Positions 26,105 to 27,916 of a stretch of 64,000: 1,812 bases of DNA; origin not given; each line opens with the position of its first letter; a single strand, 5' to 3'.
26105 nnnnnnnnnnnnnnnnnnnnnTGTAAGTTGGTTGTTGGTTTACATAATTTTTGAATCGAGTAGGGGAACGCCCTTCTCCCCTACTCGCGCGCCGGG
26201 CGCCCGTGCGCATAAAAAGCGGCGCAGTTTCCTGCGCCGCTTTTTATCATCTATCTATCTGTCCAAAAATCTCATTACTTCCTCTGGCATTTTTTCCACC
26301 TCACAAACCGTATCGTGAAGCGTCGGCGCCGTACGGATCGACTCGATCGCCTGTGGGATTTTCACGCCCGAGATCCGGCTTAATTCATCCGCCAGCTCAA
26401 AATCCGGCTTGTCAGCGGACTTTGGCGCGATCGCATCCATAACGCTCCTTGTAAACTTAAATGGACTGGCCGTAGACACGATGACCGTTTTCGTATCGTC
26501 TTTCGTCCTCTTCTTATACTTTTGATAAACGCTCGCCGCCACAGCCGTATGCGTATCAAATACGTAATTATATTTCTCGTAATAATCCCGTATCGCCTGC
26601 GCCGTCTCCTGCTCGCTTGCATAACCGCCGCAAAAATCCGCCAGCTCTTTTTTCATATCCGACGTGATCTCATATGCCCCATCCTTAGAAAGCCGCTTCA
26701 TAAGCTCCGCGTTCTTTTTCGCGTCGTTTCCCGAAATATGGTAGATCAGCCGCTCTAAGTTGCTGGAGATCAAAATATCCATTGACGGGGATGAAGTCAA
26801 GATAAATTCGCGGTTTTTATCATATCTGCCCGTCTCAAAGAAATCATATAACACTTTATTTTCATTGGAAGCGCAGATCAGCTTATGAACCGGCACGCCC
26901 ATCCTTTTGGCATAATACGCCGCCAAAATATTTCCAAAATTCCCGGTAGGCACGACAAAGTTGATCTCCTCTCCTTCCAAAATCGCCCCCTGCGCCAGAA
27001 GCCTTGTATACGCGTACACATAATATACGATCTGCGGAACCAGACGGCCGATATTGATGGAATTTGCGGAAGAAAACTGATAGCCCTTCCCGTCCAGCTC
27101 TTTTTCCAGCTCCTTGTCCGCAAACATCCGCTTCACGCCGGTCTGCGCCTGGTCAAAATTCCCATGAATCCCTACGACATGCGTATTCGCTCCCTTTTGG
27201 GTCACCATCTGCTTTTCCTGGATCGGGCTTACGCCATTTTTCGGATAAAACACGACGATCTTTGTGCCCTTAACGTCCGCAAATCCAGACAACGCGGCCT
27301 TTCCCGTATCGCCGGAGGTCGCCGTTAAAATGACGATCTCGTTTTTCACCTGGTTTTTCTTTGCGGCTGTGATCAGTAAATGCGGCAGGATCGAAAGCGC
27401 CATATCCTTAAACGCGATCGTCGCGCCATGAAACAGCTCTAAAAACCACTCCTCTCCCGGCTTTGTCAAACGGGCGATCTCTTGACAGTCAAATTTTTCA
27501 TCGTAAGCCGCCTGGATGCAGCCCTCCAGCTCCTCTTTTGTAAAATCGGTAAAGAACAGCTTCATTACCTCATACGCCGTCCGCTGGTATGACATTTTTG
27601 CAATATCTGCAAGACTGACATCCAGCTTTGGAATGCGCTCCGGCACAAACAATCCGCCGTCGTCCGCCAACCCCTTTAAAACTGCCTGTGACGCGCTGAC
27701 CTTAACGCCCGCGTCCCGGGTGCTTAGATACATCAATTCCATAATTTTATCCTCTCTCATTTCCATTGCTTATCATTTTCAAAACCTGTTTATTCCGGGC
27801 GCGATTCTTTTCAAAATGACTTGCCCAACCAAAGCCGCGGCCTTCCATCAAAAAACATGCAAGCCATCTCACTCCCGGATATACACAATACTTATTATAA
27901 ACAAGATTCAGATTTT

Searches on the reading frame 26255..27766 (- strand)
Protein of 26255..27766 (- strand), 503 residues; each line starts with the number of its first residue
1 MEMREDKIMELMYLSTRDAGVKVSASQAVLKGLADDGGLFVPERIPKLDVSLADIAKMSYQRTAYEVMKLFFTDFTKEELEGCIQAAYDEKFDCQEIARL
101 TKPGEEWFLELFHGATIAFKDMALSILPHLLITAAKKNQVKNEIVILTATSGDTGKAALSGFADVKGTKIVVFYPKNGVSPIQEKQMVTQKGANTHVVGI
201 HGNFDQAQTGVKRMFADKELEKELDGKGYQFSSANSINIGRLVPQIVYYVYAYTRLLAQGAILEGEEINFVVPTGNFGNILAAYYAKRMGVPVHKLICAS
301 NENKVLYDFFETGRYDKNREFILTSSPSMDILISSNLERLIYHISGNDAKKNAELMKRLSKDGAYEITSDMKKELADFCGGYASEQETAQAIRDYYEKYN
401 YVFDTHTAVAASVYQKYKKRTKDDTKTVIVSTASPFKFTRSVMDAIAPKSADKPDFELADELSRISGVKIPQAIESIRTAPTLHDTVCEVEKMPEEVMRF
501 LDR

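Call 76: search_protein_families(library=ncbifam, proteins=[window:26255-27766:-])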
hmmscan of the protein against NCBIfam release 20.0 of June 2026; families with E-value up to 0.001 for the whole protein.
window:26255-27766:- (503 aa): 5 families
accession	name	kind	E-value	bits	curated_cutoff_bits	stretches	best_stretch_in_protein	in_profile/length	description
TIGR00260.1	thrC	equivalog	1.4e-68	231.6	167.1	1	92-454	26-339/340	threonine synthase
TIGR01138.1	cysM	equivalog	1.3e-05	24.9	394.2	1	130-225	46-137/290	cysteine synthase B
NF008735.0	PRK11761.1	equivalog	0.00013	21.4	413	1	130-218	50-135/296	cysteine synthase CysM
TIGR01136.1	cysKM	subfamily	0.00016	21.1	344.15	1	130-204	44-115/299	cysteine synthase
NF005680.0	PRK07476.1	equivalog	0.00024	20.2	413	0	142-219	70-142/326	hydroxyectoine utilization dehydratase EutB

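Call 79: find_encoding_contigs(protein=window:26255-27766:-, flank=1500, max_places=10)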
Protein window:26255-27766:- (503 aa): no gene with exactly this product is on record in the collection.
